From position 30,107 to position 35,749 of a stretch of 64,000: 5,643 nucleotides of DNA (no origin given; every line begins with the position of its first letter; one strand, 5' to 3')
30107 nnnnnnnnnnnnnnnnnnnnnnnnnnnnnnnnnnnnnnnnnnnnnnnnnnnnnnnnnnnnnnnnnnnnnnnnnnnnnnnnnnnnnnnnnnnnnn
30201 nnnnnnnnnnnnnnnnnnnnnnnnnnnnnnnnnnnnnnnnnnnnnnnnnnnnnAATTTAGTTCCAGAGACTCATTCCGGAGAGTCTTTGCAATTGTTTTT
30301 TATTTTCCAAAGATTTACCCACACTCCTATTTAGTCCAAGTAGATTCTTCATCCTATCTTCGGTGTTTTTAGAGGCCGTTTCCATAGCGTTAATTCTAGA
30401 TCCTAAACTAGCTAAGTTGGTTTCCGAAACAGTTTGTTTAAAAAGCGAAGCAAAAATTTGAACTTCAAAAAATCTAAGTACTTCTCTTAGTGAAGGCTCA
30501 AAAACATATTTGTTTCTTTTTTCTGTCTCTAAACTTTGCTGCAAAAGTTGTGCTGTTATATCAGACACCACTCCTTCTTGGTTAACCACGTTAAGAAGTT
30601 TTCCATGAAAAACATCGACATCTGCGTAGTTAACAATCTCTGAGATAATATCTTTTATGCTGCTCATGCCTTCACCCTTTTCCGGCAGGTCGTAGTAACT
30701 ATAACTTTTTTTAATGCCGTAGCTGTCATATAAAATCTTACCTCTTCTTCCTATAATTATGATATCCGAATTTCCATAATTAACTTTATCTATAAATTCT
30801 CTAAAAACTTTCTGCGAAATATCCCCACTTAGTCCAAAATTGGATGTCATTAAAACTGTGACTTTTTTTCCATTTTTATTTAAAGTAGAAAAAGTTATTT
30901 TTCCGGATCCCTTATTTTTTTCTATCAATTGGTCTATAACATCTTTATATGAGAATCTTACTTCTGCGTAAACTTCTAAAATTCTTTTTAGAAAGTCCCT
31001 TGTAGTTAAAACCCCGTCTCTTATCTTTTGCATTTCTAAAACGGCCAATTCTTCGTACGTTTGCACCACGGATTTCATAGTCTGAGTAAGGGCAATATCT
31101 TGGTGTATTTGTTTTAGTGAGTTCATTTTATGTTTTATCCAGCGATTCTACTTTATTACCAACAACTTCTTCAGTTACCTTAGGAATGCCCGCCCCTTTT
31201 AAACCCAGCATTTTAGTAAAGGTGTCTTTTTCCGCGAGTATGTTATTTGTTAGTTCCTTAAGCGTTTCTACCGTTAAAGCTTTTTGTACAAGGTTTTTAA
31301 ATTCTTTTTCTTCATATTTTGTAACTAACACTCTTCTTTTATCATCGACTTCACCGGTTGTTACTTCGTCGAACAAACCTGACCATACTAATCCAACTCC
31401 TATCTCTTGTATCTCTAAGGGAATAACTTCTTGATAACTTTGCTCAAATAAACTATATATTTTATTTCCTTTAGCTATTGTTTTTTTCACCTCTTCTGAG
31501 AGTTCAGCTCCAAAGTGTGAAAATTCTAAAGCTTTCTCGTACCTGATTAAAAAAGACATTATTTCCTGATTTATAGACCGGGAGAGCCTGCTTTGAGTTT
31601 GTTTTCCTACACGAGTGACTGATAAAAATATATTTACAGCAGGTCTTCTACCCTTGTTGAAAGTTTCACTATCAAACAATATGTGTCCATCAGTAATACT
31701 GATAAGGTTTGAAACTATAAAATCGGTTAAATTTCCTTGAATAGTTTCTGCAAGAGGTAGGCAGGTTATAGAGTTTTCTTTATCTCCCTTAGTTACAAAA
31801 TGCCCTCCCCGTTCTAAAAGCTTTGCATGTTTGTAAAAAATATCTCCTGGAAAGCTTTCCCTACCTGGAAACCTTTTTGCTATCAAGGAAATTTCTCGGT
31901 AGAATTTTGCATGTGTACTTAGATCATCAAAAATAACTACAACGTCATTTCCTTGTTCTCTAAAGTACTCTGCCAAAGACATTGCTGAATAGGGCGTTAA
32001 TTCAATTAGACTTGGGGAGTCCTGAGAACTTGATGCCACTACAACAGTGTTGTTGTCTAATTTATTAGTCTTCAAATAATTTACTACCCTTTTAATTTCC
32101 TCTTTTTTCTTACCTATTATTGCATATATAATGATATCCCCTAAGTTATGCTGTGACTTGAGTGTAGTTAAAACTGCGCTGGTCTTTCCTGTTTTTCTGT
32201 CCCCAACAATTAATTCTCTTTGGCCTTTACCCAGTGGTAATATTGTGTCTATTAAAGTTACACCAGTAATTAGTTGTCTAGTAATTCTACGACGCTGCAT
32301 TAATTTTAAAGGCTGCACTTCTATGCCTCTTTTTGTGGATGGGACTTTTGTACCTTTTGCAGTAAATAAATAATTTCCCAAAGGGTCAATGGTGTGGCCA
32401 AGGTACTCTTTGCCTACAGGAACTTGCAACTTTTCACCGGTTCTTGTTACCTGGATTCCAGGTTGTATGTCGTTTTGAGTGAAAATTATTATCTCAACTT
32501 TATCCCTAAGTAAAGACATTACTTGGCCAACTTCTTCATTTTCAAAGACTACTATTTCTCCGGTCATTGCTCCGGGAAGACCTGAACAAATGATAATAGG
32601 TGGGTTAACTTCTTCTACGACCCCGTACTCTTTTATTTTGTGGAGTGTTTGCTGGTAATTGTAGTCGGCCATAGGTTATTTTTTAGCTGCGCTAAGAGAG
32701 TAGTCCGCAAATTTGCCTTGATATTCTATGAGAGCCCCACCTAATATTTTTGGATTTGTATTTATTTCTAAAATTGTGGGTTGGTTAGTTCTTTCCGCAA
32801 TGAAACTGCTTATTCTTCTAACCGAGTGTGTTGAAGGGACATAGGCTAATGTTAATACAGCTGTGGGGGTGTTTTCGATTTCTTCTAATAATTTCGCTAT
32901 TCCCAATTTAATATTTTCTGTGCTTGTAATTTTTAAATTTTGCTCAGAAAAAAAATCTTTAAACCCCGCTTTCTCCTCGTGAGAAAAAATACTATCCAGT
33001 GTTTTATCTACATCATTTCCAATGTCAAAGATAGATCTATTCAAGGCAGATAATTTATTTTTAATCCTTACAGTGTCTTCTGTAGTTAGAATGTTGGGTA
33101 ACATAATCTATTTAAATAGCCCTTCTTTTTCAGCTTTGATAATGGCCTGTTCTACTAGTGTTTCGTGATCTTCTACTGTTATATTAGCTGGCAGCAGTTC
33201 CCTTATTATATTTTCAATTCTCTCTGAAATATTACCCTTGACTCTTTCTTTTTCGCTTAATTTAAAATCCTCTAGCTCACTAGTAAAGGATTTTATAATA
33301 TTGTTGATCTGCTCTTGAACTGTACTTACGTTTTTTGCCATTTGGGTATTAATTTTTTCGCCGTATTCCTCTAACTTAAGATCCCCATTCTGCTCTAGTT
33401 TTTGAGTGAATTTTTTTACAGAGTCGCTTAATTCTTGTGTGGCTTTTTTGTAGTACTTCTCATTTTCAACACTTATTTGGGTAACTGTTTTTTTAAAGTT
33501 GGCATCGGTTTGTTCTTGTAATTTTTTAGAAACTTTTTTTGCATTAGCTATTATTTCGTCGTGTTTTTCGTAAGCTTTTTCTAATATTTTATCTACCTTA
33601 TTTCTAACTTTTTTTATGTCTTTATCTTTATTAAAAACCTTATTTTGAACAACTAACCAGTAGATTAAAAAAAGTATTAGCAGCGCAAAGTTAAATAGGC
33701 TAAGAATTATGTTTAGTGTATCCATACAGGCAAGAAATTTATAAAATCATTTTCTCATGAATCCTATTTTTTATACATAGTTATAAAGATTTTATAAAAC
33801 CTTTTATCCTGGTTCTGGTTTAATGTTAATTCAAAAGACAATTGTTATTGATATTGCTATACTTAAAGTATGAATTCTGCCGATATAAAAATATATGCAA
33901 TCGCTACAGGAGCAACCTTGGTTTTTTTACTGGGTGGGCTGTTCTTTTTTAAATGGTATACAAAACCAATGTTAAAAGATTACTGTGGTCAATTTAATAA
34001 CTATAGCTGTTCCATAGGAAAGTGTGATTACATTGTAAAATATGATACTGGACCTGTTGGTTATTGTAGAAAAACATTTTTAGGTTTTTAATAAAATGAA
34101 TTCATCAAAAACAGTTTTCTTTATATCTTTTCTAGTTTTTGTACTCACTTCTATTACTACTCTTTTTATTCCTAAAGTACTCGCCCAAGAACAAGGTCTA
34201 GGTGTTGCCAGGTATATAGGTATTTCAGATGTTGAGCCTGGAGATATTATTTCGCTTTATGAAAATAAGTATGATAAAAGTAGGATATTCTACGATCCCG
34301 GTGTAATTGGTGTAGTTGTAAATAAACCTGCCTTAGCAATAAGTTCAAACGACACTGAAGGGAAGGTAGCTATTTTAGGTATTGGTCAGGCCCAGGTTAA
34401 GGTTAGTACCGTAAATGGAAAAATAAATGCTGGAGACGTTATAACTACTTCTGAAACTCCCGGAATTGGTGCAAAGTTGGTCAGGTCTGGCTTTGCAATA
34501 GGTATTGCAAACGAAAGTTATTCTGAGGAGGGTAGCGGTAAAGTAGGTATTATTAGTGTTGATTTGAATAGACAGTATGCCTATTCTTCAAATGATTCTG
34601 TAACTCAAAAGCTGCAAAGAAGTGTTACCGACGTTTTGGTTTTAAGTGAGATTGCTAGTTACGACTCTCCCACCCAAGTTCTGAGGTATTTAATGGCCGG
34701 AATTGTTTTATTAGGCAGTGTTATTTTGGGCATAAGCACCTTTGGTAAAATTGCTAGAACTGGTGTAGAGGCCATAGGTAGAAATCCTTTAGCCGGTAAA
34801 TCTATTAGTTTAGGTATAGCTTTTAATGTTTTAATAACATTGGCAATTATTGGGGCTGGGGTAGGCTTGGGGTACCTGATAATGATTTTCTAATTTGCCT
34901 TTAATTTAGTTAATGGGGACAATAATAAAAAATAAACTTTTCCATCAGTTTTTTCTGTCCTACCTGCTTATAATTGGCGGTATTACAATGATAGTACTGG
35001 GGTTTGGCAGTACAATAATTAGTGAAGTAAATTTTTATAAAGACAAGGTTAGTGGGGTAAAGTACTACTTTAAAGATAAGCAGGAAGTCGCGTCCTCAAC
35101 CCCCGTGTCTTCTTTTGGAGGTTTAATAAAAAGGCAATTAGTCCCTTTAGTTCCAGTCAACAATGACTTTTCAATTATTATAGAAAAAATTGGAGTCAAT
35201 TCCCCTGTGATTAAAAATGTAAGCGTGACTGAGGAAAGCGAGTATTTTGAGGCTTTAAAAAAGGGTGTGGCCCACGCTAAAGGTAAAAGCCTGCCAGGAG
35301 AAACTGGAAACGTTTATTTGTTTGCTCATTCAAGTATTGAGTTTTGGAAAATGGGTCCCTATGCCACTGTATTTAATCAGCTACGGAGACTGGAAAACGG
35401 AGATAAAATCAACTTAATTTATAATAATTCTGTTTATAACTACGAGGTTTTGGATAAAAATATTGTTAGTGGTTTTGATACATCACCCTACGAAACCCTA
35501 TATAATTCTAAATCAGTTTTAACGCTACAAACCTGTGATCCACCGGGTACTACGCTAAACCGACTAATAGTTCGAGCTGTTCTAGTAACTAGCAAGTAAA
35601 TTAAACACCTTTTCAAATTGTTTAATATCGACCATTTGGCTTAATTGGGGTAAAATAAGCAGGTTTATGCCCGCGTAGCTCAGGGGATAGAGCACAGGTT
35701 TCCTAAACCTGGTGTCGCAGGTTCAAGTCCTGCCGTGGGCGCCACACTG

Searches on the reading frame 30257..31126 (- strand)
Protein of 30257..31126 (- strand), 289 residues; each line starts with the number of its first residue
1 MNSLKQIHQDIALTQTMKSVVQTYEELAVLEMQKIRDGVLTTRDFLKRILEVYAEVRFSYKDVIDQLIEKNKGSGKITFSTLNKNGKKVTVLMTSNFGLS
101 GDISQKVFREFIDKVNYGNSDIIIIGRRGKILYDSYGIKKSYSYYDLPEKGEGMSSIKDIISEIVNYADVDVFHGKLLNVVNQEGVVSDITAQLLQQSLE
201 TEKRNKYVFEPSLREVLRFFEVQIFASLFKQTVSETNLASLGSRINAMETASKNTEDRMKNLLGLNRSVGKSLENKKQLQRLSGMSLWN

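Call 88: search_protein_families(library=pfam, proteins=[window:30257-31126:-], max_evalue=0.00001)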
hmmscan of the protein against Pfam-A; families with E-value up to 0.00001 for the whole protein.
window:30257-31126:- (289 aa): 1 family
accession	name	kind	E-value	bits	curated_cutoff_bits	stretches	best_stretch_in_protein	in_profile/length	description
PF00231.24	ATP-synt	-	3.8e-27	96.2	39.9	1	3-262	1-259/285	ATP synthase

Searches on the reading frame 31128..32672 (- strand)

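Call 98: search_protein_families(library=pfam, proteins=[window:31128-32672:-], max_evalue=0.00001)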
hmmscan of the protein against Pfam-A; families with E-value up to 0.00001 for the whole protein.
window:31128-32672:- (514 aa): 2 families
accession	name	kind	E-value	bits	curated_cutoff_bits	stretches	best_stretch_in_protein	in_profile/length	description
PF00006.31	ATP-synt_ab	-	6.8e-64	215.9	29.5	1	137-352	1-212/213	ATP synthase alpha/beta family, nucleotide-binding domain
PF00306.32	ATP-synt_ab_C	-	1.8e-09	38.4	27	1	360-474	1-114/126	ATP synthase alpha/beta chain, C terminal domain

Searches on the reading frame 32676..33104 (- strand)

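Call 98: search_protein_families(library=pfam, proteins=[window:32676-33104:-], max_evalue=0.00001)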
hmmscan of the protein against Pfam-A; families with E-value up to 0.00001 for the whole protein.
window:32676-33104:- (142 aa): 1 family
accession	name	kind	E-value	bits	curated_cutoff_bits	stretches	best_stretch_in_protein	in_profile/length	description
PF00213.23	OSCP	-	2.4e-07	31.4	22.3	1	58-138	81-162/172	ATP synthase delta (OSCP) subunit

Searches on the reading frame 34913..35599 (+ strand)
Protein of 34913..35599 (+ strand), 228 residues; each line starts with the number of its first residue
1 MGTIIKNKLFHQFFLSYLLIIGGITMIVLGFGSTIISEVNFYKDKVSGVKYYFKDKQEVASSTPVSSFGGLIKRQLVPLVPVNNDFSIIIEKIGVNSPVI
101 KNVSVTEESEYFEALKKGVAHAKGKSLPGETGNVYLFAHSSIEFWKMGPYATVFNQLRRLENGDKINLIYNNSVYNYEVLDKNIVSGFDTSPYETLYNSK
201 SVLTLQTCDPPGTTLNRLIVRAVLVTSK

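Call 98: search_protein_families(library=pfam, proteins=[window:34913-35599:+], max_evalue=0.00001)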
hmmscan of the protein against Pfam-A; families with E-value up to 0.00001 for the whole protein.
window:34913-35599:+ (228 aa): 1 family
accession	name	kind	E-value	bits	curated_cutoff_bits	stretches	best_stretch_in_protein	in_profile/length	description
PF04203.18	Sortase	-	2.4e-22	79.4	26.6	1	89-225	2-125/125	Sortase domain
